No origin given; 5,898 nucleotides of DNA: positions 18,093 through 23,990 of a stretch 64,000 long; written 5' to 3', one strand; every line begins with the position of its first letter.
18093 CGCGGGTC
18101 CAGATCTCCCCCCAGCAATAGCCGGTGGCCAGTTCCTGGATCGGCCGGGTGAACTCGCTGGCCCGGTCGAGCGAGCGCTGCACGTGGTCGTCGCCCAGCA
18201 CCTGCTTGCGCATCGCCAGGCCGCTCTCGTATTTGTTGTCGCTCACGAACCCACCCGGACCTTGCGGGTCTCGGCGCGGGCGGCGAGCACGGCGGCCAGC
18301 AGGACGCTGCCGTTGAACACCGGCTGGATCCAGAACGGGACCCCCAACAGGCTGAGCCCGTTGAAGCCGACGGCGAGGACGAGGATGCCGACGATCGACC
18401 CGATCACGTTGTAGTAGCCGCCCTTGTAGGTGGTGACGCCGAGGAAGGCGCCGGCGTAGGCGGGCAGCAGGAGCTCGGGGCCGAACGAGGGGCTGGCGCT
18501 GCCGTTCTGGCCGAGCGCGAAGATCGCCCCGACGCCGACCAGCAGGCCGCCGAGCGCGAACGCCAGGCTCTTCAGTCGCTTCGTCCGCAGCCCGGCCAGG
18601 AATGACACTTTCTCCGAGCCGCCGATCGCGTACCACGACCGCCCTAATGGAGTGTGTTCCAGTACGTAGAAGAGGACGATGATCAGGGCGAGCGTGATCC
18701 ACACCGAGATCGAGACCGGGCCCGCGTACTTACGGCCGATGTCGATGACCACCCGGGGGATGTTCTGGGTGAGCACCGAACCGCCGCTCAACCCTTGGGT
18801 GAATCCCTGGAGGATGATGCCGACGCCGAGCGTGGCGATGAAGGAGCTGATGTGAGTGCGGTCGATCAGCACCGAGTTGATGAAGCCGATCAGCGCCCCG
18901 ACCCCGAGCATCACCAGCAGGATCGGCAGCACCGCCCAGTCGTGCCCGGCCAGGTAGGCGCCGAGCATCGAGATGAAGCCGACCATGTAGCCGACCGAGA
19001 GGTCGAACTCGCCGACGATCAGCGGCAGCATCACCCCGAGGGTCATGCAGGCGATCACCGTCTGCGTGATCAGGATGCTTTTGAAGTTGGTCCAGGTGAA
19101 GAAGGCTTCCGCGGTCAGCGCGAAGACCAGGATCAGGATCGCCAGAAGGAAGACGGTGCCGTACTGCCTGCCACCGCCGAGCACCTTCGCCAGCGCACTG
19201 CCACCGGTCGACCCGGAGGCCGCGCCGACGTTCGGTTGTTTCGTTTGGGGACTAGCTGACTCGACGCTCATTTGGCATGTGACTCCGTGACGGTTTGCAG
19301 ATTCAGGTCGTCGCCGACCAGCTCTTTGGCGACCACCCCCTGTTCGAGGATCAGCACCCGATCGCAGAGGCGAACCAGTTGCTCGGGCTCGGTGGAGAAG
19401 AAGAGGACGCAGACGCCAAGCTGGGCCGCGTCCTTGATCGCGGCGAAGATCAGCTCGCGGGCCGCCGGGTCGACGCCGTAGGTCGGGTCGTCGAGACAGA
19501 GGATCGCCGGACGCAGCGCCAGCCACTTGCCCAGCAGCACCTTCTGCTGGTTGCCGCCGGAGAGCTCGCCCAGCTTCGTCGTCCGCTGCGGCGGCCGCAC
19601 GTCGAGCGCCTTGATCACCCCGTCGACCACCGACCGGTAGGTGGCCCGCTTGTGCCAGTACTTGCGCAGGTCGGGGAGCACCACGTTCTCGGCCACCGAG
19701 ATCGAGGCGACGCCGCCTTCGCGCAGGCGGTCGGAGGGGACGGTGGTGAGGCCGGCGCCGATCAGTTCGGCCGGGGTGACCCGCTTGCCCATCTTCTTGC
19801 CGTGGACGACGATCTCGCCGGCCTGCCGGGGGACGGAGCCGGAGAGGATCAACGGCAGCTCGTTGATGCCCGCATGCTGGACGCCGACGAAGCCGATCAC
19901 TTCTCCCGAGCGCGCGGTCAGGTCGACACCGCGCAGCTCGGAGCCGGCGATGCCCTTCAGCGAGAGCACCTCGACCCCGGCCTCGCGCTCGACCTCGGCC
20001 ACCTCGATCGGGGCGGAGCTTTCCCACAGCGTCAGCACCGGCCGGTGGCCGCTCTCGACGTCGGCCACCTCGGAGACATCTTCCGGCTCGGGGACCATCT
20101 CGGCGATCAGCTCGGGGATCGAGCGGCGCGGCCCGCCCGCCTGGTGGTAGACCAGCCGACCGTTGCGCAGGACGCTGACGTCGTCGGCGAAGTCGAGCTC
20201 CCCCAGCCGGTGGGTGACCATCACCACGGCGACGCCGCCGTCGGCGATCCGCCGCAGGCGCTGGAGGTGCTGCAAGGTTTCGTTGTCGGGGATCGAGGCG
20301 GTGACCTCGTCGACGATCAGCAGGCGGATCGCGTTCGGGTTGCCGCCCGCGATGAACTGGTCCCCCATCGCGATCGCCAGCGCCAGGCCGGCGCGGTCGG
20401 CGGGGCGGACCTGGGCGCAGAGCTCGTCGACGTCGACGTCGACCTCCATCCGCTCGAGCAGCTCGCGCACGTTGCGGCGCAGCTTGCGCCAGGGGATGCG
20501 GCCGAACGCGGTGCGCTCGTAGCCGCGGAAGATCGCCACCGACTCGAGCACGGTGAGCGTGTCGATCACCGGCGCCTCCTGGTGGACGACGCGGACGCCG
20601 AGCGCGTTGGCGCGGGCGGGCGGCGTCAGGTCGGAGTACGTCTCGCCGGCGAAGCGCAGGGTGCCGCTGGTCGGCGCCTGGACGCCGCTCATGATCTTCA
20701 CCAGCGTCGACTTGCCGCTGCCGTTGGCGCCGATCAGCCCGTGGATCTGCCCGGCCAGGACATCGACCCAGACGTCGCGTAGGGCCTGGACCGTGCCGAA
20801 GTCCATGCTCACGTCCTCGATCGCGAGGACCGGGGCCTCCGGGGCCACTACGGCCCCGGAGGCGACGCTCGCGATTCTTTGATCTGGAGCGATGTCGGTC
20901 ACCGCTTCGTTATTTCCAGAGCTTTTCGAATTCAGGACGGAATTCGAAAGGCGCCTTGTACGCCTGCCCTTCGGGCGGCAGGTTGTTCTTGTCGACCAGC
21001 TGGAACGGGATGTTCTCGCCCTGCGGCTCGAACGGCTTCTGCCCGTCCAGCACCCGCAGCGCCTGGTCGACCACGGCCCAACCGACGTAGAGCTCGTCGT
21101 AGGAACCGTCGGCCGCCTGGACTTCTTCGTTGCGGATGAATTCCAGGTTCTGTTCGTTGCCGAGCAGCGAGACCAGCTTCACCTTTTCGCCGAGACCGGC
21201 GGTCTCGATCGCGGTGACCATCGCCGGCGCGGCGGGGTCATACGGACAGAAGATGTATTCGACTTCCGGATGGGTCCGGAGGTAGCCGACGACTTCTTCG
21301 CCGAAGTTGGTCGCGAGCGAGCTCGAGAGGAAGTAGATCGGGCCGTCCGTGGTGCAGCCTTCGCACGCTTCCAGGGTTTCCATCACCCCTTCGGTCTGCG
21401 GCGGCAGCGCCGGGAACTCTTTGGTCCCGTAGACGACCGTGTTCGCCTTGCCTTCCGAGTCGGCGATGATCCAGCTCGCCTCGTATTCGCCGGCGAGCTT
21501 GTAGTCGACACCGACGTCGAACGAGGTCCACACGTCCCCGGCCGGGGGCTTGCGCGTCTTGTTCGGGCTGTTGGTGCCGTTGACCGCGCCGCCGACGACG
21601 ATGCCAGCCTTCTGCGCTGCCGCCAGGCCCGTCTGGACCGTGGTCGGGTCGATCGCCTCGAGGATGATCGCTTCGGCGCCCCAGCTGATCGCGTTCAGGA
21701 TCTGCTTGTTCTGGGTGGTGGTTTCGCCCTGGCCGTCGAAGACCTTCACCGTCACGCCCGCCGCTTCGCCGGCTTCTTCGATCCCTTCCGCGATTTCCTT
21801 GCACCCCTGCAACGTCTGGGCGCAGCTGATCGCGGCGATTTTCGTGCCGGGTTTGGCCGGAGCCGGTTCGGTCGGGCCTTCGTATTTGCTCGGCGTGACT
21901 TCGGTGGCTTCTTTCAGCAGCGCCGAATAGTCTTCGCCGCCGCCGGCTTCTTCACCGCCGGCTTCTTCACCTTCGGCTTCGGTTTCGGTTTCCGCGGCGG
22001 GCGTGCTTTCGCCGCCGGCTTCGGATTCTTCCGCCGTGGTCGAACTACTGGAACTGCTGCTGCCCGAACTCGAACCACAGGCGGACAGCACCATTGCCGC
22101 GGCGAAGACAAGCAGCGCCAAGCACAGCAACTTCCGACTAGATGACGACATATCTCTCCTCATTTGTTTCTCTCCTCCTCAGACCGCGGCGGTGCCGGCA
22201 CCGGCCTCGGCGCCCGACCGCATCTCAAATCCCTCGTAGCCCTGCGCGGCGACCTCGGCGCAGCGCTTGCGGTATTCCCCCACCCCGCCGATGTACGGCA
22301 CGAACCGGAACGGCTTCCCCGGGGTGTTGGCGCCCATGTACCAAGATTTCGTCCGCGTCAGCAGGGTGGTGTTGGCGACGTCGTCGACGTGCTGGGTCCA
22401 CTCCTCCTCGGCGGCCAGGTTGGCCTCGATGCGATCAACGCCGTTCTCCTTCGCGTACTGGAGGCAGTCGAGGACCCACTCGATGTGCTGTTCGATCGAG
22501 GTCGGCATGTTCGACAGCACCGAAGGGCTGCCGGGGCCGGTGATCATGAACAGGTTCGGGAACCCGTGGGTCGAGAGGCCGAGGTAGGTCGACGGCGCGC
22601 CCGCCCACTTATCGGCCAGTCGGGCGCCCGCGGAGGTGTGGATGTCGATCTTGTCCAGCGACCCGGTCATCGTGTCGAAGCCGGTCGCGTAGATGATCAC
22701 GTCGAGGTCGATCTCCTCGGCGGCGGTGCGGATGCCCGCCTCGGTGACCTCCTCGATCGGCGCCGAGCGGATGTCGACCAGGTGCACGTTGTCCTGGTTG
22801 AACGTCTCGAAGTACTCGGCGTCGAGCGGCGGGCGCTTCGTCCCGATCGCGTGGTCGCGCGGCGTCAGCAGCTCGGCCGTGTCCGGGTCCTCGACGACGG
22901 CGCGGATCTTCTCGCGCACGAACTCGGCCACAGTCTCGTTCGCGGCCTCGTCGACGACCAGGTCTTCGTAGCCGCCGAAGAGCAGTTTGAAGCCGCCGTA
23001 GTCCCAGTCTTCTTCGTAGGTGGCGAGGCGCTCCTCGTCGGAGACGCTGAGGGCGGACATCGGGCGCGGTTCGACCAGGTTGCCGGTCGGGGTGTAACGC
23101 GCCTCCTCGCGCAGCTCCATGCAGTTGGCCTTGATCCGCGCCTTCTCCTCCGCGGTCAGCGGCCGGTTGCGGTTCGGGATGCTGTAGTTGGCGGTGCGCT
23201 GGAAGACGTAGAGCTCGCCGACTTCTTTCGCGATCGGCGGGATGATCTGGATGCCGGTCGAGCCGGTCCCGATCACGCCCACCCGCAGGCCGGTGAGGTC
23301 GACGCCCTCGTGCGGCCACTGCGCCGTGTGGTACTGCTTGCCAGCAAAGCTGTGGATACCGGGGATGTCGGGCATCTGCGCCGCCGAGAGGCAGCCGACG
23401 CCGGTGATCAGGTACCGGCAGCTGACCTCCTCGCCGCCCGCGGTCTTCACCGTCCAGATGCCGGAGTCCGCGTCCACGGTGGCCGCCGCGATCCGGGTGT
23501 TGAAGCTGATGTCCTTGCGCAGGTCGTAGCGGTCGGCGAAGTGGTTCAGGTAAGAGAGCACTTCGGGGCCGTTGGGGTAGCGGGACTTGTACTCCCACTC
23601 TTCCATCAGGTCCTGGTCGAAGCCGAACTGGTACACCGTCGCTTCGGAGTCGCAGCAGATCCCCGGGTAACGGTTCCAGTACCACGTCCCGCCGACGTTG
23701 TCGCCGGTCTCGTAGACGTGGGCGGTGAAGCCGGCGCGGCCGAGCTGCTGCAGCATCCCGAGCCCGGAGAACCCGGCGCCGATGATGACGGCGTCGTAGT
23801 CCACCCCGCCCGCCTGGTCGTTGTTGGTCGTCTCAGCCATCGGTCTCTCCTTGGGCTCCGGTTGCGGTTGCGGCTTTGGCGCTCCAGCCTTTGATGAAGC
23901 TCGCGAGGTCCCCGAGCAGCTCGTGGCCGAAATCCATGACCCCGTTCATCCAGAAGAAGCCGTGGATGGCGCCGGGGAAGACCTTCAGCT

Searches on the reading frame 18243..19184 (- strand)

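Call 26: search_protein_families(library=pfam, proteins=[window:18243-19184:-], max_evalue=0.0001)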
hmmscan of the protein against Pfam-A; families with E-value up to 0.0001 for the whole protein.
window:18243-19184:- (313 aa): 1 family
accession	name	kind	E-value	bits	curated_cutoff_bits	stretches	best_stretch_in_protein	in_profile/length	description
PF02653.21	BPD_transp_2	-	6.8e-29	101.3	26.8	1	36-298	4-268/269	Branched-chain amino acid transport system / permease component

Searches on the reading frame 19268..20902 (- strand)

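Call 26: search_protein_families(library=pfam, proteins=[window:19268-20902:-], max_evalue=0.0001)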
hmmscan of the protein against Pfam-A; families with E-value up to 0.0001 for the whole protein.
window:19268-20902:- (544 aa): 2 families
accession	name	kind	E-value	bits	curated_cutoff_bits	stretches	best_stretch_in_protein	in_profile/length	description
PF00005.33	ABC_tran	-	2.6e-29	103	25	2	41-159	1-99/137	ABC transporter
PF13304.12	AAA_21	-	3.4e-09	37.6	27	0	53-76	1-30/304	AAA domain, putative AbiEii toxin, Type IV TA system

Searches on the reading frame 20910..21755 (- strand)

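Call 26: search_protein_families(library=pfam, proteins=[window:20910-21755:-], max_evalue=0.0001)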
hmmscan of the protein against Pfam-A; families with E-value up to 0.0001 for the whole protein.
window:20910-21755:- (281 aa): 1 family
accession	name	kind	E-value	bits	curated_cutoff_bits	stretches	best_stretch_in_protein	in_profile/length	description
PF13407.12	Peripla_BP_4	-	1.4e-25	90.8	35.1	1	4-240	32-258/258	Periplasmic binding protein domain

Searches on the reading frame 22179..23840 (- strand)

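Call 26: search_protein_families(library=pfam, proteins=[window:22179-23840:-], max_evalue=0.0001)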
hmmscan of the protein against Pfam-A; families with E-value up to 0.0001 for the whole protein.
window:22179-23840:- (553 aa): 5 families
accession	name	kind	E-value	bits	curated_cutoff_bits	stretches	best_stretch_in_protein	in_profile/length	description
PF00743.25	FMO-like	-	1.8e-15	56.9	22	1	18-218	5-217/532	Flavin-binding monooxygenase-like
PF13738.12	Pyr_redox_3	-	7.4e-13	48.8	30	1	18-219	1-199/305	Pyridine nucleotide-disulphide oxidoreductase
PF07992.20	Pyr_redox_2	-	6.2e-09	36.1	26.1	1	15-199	1-157/291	Pyridine nucleotide-disulphide oxidoreductase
PF13450.12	NAD_binding_8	-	1.2e-08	35.5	21.9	1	19-75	1-56/68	NAD(P)-binding Rossmann-like domain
PF01266.30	DAO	-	1.4e-05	25.3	27.9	0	16-54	1-40/353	FAD dependent oxidoreductase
